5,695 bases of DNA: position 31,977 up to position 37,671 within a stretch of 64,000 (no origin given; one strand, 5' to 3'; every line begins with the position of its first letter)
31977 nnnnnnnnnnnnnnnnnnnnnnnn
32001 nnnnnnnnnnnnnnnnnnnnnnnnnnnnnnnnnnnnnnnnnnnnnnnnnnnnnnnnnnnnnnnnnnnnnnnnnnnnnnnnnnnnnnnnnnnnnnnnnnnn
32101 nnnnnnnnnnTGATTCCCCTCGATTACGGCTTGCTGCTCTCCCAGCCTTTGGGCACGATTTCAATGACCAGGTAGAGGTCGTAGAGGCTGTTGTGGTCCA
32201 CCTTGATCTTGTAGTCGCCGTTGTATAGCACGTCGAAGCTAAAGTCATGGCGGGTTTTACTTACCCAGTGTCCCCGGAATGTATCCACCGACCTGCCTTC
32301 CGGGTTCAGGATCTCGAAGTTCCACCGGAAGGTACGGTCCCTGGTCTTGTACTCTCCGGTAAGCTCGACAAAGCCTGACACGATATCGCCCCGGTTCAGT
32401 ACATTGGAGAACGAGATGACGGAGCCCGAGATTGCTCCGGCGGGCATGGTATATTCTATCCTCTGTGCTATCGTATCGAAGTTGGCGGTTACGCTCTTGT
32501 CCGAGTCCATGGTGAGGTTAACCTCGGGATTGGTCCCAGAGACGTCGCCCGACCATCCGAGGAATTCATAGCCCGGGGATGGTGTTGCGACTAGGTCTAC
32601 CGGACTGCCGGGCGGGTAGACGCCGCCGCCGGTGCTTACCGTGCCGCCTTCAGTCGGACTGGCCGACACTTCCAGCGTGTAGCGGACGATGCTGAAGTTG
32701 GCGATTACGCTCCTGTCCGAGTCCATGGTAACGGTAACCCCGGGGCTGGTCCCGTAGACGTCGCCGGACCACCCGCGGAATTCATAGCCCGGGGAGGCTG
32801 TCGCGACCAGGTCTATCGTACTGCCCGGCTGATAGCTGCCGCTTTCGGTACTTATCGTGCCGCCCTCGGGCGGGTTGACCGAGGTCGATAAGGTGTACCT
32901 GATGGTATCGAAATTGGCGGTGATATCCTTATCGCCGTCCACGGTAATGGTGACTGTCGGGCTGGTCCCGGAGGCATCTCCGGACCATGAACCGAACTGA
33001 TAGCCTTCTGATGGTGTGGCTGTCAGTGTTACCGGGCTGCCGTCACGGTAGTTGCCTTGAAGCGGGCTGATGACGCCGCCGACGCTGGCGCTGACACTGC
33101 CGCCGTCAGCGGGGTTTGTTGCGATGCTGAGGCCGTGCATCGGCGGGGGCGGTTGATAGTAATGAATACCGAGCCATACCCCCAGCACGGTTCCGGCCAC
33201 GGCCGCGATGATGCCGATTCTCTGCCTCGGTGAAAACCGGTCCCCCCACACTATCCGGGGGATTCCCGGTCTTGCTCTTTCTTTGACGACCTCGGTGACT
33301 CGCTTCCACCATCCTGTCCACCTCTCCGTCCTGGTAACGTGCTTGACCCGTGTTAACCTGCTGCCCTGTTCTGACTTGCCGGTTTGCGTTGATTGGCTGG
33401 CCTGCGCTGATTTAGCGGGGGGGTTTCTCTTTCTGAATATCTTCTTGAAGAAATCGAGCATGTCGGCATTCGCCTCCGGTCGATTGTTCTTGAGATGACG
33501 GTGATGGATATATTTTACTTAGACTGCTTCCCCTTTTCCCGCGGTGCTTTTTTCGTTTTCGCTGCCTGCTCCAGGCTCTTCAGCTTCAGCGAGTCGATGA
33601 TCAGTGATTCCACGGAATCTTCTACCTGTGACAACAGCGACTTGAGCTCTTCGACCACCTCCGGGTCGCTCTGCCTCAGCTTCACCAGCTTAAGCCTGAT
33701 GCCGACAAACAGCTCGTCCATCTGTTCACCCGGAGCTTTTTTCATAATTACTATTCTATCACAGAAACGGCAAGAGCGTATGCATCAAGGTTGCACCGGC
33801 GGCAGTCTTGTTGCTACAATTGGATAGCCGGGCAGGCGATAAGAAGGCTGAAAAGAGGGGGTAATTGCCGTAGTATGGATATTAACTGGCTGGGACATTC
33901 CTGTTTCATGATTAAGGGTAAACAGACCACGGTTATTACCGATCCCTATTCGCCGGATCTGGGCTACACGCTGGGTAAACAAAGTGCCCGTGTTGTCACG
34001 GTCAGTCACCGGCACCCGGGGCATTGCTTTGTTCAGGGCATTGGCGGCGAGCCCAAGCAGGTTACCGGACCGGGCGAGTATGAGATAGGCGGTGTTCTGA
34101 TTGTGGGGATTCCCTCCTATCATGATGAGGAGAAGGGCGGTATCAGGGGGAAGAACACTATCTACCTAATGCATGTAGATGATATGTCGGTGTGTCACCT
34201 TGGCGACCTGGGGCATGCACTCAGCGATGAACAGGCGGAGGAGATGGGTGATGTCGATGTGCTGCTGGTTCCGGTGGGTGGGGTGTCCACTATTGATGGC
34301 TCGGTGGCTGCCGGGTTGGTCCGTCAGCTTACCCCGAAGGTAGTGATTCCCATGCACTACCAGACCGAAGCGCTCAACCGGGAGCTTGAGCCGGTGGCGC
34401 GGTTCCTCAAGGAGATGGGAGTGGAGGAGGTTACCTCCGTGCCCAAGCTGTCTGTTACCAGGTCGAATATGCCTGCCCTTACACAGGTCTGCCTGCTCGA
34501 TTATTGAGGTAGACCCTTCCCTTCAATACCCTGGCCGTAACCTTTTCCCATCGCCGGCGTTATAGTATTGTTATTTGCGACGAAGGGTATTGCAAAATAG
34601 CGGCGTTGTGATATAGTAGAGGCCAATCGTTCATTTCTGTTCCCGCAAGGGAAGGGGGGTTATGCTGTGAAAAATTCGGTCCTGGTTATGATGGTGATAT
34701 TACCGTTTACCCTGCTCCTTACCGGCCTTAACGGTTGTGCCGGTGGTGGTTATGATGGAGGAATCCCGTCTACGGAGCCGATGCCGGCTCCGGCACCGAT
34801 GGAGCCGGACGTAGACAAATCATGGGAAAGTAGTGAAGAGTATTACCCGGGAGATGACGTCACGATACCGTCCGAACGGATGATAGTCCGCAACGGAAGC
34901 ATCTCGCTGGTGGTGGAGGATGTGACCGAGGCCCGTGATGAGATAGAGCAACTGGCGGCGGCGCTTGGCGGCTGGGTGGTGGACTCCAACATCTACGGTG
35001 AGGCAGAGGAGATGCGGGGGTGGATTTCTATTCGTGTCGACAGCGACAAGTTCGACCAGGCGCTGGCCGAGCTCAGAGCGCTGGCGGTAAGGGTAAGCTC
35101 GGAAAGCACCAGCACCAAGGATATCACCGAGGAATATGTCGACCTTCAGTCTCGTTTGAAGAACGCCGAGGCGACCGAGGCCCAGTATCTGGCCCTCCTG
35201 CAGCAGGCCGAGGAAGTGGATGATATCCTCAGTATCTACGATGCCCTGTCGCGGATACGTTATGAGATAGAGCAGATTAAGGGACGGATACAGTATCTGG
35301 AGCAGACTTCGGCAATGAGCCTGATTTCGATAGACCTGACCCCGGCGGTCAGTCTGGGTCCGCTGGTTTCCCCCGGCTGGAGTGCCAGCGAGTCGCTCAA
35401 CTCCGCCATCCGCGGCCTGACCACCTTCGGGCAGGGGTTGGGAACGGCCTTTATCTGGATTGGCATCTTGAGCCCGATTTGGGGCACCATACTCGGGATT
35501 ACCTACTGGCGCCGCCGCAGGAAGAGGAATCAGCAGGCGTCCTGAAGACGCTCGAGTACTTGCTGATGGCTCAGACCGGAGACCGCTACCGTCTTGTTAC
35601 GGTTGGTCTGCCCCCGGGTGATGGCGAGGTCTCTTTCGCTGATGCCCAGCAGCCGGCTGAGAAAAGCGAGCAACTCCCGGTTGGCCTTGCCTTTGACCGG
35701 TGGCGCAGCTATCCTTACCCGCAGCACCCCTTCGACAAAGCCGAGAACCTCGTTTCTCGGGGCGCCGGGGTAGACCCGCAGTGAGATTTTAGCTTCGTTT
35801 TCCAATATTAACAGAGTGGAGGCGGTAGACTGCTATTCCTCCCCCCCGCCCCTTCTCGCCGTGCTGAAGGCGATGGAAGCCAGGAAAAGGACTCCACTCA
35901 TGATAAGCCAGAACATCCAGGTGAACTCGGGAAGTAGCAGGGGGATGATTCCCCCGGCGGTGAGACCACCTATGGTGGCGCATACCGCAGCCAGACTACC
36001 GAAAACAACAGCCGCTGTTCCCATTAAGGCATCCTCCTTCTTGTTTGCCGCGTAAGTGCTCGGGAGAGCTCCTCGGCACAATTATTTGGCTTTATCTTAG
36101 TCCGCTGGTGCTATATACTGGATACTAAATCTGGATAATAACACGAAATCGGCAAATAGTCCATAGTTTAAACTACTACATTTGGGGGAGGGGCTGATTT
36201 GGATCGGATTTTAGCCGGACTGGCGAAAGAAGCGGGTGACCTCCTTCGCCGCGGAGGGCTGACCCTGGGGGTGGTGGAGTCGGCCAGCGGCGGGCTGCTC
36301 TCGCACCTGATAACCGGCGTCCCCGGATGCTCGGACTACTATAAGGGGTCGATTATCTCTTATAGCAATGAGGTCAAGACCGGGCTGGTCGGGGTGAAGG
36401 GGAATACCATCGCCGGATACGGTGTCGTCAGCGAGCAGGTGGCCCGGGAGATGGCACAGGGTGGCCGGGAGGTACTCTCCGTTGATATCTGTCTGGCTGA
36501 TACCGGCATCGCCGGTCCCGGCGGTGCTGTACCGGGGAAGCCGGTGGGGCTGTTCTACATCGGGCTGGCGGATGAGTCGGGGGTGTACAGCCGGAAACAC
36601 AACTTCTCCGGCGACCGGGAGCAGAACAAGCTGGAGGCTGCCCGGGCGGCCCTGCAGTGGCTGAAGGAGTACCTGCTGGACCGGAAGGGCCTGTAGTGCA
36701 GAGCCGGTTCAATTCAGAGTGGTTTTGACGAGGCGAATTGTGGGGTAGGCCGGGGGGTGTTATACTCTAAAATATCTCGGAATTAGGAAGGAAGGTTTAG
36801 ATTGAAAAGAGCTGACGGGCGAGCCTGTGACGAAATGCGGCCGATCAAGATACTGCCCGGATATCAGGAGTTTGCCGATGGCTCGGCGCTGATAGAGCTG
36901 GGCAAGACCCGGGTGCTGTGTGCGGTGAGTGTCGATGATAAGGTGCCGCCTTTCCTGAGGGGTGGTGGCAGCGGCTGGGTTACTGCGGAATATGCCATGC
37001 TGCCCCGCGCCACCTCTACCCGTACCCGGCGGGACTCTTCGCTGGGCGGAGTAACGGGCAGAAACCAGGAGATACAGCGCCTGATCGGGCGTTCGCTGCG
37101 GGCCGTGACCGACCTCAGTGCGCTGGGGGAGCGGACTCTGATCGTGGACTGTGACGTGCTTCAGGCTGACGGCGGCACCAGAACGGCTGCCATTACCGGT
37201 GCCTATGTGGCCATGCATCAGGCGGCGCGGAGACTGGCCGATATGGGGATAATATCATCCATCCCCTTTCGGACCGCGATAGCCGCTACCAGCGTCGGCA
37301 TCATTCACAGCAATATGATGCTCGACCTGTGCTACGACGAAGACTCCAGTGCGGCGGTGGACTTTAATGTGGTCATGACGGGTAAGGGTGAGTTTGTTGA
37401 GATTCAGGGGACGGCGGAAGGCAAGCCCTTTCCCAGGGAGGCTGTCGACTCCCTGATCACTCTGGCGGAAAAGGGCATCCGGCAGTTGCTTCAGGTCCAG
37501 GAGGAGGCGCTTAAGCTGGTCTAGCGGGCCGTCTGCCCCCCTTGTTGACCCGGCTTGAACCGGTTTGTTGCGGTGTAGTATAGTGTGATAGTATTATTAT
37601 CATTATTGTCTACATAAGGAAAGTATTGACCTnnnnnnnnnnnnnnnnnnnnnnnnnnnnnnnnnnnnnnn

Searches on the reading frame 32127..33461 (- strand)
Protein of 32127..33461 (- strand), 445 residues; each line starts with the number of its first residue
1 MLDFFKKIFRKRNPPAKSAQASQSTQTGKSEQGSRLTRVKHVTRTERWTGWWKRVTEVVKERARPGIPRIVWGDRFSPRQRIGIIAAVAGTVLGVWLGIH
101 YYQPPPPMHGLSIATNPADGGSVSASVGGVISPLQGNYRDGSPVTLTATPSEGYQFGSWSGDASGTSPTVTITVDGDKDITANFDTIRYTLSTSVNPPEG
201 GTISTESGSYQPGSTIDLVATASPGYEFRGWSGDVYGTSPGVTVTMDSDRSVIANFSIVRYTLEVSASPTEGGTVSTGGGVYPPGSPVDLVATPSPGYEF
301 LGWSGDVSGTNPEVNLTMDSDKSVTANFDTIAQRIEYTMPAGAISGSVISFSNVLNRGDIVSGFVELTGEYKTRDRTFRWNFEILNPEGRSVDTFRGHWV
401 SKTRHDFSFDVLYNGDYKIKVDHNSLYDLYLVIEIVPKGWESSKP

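Call 66: search_protein_families(library=pfam, proteins=[window:32127-33461:-], max_evalue=0.001)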
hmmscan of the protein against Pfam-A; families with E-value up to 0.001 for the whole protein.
window:32127-33461:- (445 aa): 2 families
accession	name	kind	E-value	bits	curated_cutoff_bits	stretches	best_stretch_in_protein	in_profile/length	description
PF18998.6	Flg_new_2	-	1.5e-52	175.9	23.6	3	264-331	2-72/73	Divergent InlB B-repeat domain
PF09479.16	Flg_new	-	5.9e-12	46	27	0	128-181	9-61/65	Listeria-Bacteroides repeat domain (List_Bact_rpt)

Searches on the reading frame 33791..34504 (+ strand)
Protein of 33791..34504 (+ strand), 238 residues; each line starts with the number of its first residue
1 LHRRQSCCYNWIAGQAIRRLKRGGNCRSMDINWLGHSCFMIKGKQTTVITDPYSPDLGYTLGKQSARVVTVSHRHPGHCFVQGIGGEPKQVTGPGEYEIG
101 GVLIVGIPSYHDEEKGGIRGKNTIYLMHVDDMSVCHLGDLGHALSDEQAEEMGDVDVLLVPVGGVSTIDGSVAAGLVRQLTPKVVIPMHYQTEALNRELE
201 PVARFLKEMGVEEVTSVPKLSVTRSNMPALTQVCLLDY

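Call 66: search_protein_families(library=pfam, proteins=[window:33791-34504:+], max_evalue=0.001)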
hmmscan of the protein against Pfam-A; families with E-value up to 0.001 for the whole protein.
window:33791-34504:+ (238 aa): 2 families
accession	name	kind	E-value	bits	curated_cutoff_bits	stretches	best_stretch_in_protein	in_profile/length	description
PF13483.12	Lactamase_B_3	-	1.4e-52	178.3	24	1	31-189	2-160/160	Beta-lactamase superfamily domain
PF12706.13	Lactamase_B_2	-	2.8e-06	27.5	27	1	94-190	93-200/200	Beta-lactamase superfamily domain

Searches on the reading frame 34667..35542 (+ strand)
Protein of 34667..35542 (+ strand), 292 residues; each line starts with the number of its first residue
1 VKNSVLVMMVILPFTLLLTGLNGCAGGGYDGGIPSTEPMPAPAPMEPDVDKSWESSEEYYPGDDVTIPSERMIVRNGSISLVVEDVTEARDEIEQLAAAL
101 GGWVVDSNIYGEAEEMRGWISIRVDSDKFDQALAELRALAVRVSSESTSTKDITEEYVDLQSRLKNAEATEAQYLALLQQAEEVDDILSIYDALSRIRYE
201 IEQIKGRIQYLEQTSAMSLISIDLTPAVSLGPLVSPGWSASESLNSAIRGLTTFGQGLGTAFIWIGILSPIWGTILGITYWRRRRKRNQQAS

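Call 66: search_protein_families(library=pfam, proteins=[window:34667-35542:+], max_evalue=0.001)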
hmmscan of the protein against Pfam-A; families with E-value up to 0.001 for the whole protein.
window:34667-35542:+ (292 aa): 1 family
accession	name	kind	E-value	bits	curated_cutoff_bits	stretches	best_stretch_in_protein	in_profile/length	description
PF14257.11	DUF4349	-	1.5e-49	168.7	27.7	1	71-280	1-209/213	Domain of unknown function (DUF4349)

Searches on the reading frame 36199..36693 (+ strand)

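Call 67: search_protein_families(library=pfam, proteins=[window:36199-36693:+], max_evalue=0.001)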
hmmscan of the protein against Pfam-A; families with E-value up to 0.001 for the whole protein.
window:36199-36693:+ (165 aa): 1 family
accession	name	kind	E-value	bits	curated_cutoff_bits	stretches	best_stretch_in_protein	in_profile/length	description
PF02464.23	CinA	-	2.9e-50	170.4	23.5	1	8-159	4-155/155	Competence-damaged protein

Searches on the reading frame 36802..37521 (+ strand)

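Call 20: search_protein_families(library=pfam, proteins=[window:36802-37521:+], max_evalue=0.01)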
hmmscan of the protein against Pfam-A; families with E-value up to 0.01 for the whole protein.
window:36802-37521:+ (240 aa): 2 families
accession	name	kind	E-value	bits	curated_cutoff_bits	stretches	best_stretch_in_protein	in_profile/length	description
PF01138.27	RNase_PH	-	1.8e-26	93.5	25.5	1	11-141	1-127/130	3' exoribonuclease family, domain 1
PF03725.20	RNase_PH_C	-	6.1e-10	39.3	20.8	1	160-225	3-67/67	3' exoribonuclease family, domain 2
